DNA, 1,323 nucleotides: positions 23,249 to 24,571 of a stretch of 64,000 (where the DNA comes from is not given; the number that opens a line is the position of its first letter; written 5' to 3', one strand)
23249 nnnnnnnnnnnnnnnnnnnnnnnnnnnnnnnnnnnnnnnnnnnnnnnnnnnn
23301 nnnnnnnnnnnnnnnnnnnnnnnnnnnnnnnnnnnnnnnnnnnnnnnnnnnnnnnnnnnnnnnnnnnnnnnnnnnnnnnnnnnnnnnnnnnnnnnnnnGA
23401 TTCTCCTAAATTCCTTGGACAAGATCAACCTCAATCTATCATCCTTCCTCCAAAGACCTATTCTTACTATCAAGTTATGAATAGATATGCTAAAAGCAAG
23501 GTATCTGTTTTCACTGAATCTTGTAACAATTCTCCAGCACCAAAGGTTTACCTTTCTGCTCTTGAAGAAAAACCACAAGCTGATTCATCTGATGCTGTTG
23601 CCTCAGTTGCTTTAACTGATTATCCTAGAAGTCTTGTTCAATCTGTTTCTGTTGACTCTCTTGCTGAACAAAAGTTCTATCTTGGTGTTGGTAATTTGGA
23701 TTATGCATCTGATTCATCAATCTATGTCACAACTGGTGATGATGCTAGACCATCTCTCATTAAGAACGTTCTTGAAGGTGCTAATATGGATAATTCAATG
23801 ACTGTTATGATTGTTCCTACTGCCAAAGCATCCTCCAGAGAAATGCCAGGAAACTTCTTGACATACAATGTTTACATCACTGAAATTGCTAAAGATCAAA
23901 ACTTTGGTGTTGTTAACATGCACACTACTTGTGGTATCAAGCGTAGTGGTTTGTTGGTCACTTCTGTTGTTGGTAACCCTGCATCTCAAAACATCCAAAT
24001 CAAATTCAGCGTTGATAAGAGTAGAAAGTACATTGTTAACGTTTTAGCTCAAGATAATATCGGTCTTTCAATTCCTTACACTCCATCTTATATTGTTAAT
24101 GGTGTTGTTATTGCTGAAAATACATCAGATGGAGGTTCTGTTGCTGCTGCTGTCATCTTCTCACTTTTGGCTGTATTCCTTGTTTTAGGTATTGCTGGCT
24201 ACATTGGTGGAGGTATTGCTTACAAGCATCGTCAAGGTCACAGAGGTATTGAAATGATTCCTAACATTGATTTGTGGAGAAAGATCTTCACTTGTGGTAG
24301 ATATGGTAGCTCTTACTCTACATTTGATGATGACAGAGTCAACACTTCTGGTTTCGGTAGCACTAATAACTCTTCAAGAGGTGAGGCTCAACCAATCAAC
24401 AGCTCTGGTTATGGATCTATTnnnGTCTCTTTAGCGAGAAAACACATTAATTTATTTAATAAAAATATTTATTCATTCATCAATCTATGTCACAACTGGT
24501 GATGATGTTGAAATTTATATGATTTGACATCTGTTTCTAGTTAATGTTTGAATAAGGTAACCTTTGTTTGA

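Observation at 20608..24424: Membrane protein with about nine PPC (bacterial pre-peptidase C-terminal)-like repeats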

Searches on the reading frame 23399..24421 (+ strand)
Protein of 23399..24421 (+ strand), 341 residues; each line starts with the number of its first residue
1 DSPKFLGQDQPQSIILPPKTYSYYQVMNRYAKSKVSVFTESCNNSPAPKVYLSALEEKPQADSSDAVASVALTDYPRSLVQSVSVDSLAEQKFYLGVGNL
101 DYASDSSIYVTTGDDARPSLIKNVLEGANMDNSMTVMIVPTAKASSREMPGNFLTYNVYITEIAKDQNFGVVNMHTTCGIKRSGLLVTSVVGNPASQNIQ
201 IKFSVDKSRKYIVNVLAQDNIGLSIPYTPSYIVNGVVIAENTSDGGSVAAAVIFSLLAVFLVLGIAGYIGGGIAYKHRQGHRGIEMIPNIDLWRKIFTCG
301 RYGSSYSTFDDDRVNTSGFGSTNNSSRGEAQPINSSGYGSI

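Call 41: predict_structure(alignment_id=A2)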
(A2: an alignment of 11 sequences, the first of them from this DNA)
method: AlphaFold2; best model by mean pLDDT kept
length: 341 residues; sequences in the alignment: 11
mean_pLDDT: 77.6   pTM: 0.65
mean pLDDT of the five models: 77.6, 75.4, 74.4, 74.5, 69.1
residues with pLDDT >= 90: 120; 70-90: 126; 50-70: 48; < 50: 47
segments of 3 or more residues with pLDDT < 50: 243-247, 301-341
pLDDT, mean of each block of 10 residues (from residue 1): 71 91 86 84 93 94 93 81 89 92 92 80 81 83 71 86 71 89 93 84 89 92 89 86 51 81 85 81 69 66 41 38 34 37 37
secondary structure, 60 per line:
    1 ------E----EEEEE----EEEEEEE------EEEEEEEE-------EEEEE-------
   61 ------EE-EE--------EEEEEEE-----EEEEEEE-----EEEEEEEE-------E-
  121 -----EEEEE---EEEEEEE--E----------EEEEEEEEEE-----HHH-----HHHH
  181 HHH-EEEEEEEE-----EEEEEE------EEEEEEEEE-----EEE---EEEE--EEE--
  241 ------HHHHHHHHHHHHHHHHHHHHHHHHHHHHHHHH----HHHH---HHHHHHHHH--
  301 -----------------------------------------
elements in order: E12-16 E21-27 E34-41 E49-53 E80-86 E92-98 E104-111 E126-130 E134-140 E154-163 H177-183 E185-192 E198-203 E210-218 E224-226 E230-233 E236-238 H247-278 H283-286 H290-298

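Call 42: search_protein_representatives(alignment_id=A2)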
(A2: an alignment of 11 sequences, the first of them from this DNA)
Query: 11 sequences, 352 profile positions. Proteins with E-value up to 0.001 (for the whole library): 2496; up to 1e-10: 185; up to 1e-30: 44. The best 150 are listed.
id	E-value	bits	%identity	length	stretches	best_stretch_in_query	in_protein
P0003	5.4e-132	456.5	-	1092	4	1-352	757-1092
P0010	7.5e-114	396.8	-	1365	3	2-352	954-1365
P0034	1.8e-101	356.1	-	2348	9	3-352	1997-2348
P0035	3.2e-90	319.1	-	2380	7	1-352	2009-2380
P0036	1.5e-89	316.9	-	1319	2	1-352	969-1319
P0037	1.4e-84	300.5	-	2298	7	2-352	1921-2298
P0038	1.6e-82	293.7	-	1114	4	2-351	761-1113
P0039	3.7e-77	276.1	-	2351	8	2-340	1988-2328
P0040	3.2e-74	266.5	-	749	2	2-352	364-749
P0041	4.8e-72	259.3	-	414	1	1-352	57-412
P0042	3.8e-67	243.2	-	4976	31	75-233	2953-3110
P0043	5.1e-66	239.5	-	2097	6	2-332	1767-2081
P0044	6.6e-66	239.1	-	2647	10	20-243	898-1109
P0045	1.5e-64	234.7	-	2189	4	22-351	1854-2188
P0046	8.8e-64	232.1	-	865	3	4-351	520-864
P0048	4.7e-63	229.8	-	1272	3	3-352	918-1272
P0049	1.6e-62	228.0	-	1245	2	6-352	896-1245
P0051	7.8e-62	225.7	-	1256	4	2-334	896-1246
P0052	8.4e-59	215.8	-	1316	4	1-323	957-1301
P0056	2.4e-53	197.8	-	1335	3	1-327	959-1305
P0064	6.1e-38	147.1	-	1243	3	3-352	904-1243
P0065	9.4e-38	146.5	-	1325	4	2-245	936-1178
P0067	6.3e-36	140.5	-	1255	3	2-352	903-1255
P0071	5.8e-35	137.3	-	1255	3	2-338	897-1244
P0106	1.3e-14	70.4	-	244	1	247-317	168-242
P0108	2.2e-14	69.6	-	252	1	244-317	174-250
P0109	2.8e-14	69.3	-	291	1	246-317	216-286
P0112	5.5e-14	68.4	-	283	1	231-317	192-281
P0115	7.5e-14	67.9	-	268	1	247-315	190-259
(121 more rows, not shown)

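Call 43: list_cluster_members(proteins=[P0034, P0035, P0036, P0038, P0048, P0049, P0051, P0064, P0067, P0071])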
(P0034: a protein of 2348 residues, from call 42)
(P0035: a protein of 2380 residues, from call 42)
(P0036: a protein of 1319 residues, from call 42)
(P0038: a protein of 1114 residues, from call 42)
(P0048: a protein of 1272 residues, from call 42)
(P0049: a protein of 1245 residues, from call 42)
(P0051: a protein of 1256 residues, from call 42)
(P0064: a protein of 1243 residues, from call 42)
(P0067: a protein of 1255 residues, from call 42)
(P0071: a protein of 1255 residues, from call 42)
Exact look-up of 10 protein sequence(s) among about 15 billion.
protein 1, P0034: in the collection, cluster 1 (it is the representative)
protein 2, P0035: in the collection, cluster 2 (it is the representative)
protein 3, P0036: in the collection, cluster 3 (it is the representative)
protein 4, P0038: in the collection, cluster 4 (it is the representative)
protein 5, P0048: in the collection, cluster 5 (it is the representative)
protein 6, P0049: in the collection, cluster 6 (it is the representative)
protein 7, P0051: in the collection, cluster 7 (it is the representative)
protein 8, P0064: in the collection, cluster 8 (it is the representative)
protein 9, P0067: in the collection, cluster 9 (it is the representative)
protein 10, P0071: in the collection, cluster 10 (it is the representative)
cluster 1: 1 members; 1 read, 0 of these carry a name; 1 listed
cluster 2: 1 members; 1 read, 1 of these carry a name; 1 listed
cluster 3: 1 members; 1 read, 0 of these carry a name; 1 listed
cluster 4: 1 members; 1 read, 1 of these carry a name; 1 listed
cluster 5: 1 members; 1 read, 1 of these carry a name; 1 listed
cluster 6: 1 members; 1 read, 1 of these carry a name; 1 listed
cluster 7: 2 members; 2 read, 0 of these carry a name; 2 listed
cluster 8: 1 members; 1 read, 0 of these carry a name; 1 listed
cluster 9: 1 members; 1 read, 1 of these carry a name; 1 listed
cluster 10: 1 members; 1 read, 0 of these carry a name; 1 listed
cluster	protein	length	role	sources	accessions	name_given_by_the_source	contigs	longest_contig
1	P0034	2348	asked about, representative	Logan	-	-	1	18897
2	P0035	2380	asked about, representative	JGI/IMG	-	hypothetical protein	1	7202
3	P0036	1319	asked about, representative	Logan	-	-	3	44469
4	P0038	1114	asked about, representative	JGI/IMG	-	hypothetical protein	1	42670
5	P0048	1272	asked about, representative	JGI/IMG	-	hypothetical protein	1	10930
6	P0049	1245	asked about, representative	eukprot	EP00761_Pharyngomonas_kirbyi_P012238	gb/GECH01012265.1/.p1 GENE.gb/GECH01012265.1/~~gb/GECH01012265.1/.p1 ORF type:complete ...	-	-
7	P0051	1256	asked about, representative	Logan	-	-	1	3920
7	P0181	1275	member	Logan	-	-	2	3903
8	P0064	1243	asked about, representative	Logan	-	-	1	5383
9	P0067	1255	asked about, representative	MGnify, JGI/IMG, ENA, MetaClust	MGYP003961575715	CR=1 FL=1 | \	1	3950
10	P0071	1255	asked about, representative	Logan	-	-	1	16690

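Call 45: search_protein_families(library=pfam, proteins=[P0106, P0108, P0109, P0112, P0115], max_evalue=0.01)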
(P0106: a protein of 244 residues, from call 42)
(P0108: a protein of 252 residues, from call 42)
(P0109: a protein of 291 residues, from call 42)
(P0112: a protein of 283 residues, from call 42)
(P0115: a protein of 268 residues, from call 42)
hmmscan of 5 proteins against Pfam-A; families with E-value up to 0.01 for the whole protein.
P0106 (244 aa): 3 families
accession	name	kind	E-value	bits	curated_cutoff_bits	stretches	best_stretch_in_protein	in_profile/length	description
PF09451.16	ATG27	-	7.4e-18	65.8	27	1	19-227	15-248/261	Autophagy-related protein 27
PF02157.21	Man-6-P_recep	-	1.4e-09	37.9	25.4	1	173-231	165-221/254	Mannose-6-phosphate receptor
PF00878.24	CIMR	-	0.0024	18.4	22.5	1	4-89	36-123/143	Cation-independent mannose-6-phosphate receptor repeat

P0108 (252 aa): 2 families
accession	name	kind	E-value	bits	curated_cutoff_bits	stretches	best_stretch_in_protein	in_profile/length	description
PF02157.21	Man-6-P_recep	-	2.6e-21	76.3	25.4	1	53-249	40-232/254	Mannose-6-phosphate receptor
PF09451.16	ATG27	-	1.9e-12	48.1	27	1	24-243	15-255/261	Autophagy-related protein 27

P0109 (291 aa): 2 families
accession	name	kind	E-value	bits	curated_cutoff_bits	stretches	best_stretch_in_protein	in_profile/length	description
PF09451.16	ATG27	-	9.1e-16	59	27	1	71-278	42-251/261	Autophagy-related protein 27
PF02157.21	Man-6-P_recep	-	3.5e-12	46.4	25.4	1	214-290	157-234/254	Mannose-6-phosphate receptor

P0112 (283 aa): 2 families
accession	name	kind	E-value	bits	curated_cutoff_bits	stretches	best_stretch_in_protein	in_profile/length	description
PF09451.16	ATG27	-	1.3e-17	65.1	27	1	29-278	9-258/261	Autophagy-related protein 27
PF02157.21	Man-6-P_recep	-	2.1e-09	37.3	25.4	1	210-279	160-231/254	Mannose-6-phosphate receptor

P0115 (268 aa): 2 families
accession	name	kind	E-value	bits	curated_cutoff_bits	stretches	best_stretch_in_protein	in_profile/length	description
PF02157.21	Man-6-P_recep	-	2.8e-19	69.7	25.4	1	120-264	91-231/254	Mannose-6-phosphate receptor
PF09451.16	ATG27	-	6e-19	69.4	27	1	56-251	39-250/261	Autophagy-related protein 27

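Call 48: fold_search(model_id=the predicted structure, library=pdb)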
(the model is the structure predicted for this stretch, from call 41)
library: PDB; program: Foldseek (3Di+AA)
matches with E <= 10: 1767; with E <= 0.001: 36
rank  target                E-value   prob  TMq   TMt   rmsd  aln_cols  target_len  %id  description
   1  8v38_A                4.4e-05  0.99  0.20  0.13  18.6       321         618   12  Structure of the human systemic RNAi defective transmembrane protein 1 (hSIDT1) (released 2024-06-26)
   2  5c71_A                1.2e-04  0.99  0.22  0.16   9.6       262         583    9  The structure of Aspergillus oryzae a-glucuronidase complexed with glycyrrhetinic acid monoglucuronide (released 2016-06-29)
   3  8woq_A                1.2e-04  0.98  0.22  0.13  18.6       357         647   12  Cryo-EM structure of human SIDT1 protein with C1 symmetry at neutral pH (released 2024-03-20)
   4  6qub_A                1.3e-04  0.98  0.19  0.11  10.6       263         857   10  Truncated beta-galactosidase III from Bifidobacterium bifidum in complex with galactose (released 2020-03-18)
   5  8a17_D                1.6e-04  0.99  0.25  0.33  15.7       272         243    7  Human PTPRM domains FN3-4, in spacegroup P3221 (released 2023-03-15)
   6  5c70_B                1.7e-04  0.99  0.21  0.15   9.0       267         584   12  The structure of Aspergillus oryzae beta-glucuronidase (released 2016-06-15)
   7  7zxk_B                1.9e-04  1.00  0.20  0.34  10.4       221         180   12  Human IL-27 in complex with neutralizing SRF388 FAb fragment (released 2022-11-02)
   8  8dhe_C                2.0e-04  0.98  0.22  0.14  10.5       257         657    8  Tannerella forsythia beta-glucuronidase (mL1) (released 2023-05-17)
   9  9m8u_A                2.0e-04  0.96  0.21  0.13  18.3       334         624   12  Cryo-EM structure of human SIDT1 (released 2026-03-18)
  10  2vtf_B                2.2e-04  1.00  0.21  0.15  10.2       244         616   11  X-ray crystal structure of the Endo-beta-N-acetylglucosaminidase from Arthrobacter protophormiae E173Q mutant reveals  (released 2009-03-31)
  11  6o2n_C                2.2e-04  0.82  0.15  0.09  25.7       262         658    9  CDTb Double Heptamer Short Form Modeled from Cryo-EM Map Reconstructed using C7 Symmetry (released 2019-10-30)
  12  5iku                  2.5e-04  1.00  0.23  0.31  16.8       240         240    9  Crystal structure of the Hathewaya histolytica ColG tandem collagen-binding domain s3as3b in the presence of calcium at  (released 2017-03-15)
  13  6leg_C                3.0e-04  0.99  0.23  0.15  10.6       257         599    8  Structure of E. coli beta-glucuronidase complex with uronic isofagomine (released 2021-01-27)
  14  8dhe_A                3.0e-04  0.94  0.21  0.14  11.7       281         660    8  Tannerella forsythia beta-glucuronidase (mL1) (released 2023-05-17)
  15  5c71_B                3.3e-04  0.99  0.23  0.16   9.2       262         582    9  The structure of Aspergillus oryzae a-glucuronidase complexed with glycyrrhetinic acid monoglucuronide (released 2016-06-29)
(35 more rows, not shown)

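Call 63: list_cluster_members(proteins=[P0001, P0002, P0004, P0037, P0039, P0043, P0045, P0052, P0056, P0065])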
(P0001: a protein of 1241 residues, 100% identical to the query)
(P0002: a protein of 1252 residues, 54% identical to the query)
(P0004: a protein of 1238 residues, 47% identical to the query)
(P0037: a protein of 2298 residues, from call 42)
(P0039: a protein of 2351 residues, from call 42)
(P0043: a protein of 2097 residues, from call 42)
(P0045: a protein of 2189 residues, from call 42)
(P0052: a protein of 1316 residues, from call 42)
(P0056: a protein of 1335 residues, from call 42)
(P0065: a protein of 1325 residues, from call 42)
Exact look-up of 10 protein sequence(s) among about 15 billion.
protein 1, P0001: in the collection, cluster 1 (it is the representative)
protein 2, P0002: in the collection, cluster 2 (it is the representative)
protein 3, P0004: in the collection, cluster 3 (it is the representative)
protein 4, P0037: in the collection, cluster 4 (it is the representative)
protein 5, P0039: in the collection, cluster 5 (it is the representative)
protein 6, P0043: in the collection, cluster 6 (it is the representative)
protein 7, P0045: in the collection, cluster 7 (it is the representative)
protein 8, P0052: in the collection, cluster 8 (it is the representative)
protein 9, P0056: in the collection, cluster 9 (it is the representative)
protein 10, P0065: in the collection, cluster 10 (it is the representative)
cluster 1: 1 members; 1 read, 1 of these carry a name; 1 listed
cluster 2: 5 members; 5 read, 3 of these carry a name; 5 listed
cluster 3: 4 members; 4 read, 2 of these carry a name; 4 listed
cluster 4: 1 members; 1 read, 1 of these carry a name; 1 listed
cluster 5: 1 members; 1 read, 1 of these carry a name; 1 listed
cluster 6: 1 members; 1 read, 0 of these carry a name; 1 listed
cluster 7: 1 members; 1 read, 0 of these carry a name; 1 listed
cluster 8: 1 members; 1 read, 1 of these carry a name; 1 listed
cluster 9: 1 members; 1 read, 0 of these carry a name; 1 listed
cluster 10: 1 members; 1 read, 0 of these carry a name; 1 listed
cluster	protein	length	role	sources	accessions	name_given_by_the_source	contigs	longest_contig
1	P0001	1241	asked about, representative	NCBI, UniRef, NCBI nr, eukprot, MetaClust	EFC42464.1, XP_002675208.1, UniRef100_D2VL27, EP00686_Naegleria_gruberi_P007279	predicted protein [Naegleria gruberi] | Predicted protein n=1 Tax=Naegleria gruberi TaxID=5762 RepID=D2VL27_NAEGR | uncharacterized protein NAEGRDRAFT_80400 [Naegleria gruberi]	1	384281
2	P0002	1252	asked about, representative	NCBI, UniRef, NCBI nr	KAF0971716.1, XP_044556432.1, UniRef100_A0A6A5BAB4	hypothetical protein FDP41_009939 [Naegleria fowleri] | IgGFc-binding protein N-terminal domain-containing protein n=1 Tax=Naegleria fowleri ... | uncharacterized protein FDP41_009939 [Naegleria fowleri]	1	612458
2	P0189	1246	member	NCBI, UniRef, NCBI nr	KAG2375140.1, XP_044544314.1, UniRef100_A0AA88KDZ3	hypothetical protein C9374_010144 [Naegleria lovaniensis] | Uncharacterized protein n=1 Tax=Naegleria lovaniensis TaxID=51637 RepID=A0AA88KDZ3_NAELO | uncharacterized protein C9374_010144 [Naegleria lovaniensis]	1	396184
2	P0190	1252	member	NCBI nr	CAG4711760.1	unnamed protein product [Naegleria fowleri]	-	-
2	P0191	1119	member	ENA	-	-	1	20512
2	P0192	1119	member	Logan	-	-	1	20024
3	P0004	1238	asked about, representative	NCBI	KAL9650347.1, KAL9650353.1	hypothetical protein ABK040_015005 [Willaertia magna]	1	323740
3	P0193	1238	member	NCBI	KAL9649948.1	hypothetical protein ABK040_003069 [Willaertia magna]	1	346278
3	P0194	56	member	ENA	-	-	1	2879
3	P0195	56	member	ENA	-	-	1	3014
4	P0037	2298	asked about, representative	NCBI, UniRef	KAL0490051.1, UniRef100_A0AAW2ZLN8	hypothetical protein AKO1_009417 [Acrasis kona] | Uncharacterized protein n=1 Tax=Acrasis kona TaxID=1008807 RepID=A0AAW2ZLN8_9EUKA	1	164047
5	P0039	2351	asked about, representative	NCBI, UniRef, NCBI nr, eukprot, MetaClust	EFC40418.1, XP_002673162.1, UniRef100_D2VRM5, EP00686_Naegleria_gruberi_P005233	predicted protein [Naegleria gruberi] | Predicted protein n=1 Tax=Naegleria gruberi TaxID=5762 RepID=D2VRM5_NAEGR | uncharacterized protein NAEGRDRAFT_80990 [Naegleria gruberi]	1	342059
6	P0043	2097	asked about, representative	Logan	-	-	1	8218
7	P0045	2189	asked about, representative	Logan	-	-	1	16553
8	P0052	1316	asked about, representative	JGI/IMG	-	hypothetical protein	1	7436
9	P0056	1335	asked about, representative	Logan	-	-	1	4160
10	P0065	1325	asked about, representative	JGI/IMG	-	-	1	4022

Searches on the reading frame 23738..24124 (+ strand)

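Call 12: search_protein_families(library=pfam, max_evalue=10, proteins=[window:23738-24124:+])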
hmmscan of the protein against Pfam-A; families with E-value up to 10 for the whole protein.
seq(129 aa): 1 family
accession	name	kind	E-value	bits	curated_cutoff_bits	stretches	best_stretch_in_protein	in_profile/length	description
PF13477.12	Glyco_trans_4_2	-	0.076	13.6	23.4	1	16-73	40-92/139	Glycosyl transferase 4-like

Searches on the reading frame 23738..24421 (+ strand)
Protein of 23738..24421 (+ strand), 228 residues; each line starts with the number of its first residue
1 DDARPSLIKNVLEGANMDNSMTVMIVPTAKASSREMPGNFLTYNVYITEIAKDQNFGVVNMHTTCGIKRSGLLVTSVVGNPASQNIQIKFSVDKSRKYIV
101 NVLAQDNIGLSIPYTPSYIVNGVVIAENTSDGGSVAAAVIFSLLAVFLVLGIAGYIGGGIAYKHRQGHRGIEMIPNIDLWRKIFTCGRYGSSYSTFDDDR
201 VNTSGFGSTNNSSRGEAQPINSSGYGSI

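Call 26: search_protein_families(library=pfam, max_evalue=1, proteins=[window:23738-24421:+])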
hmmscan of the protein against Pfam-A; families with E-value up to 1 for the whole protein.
seq(228 aa): 2 families
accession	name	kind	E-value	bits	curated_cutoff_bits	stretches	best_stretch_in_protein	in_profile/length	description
PF09451.16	ATG27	-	2.5e-06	28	27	1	140-183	194-238/261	Autophagy-related protein 27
PF02157.21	Man-6-P_recep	-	0.18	11.3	25.4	1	141-183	166-209/254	Mannose-6-phosphate receptor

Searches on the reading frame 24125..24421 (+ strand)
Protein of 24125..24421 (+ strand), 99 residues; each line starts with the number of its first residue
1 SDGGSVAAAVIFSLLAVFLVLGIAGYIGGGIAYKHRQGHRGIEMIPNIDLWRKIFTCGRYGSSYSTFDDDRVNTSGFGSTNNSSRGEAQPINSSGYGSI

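Call 26: search_protein_families(library=pfam, max_evalue=1, proteins=[window:24125-24421:+])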
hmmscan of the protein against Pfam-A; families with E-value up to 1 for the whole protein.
seq(99 aa): 2 families
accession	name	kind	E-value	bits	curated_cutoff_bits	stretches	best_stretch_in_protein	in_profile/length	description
PF09451.16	ATG27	-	1.2e-06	29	27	1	11-54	194-238/261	Autophagy-related protein 27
PF02157.21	Man-6-P_recep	-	0.062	12.8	25.4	1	12-54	166-209/254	Mannose-6-phosphate receptor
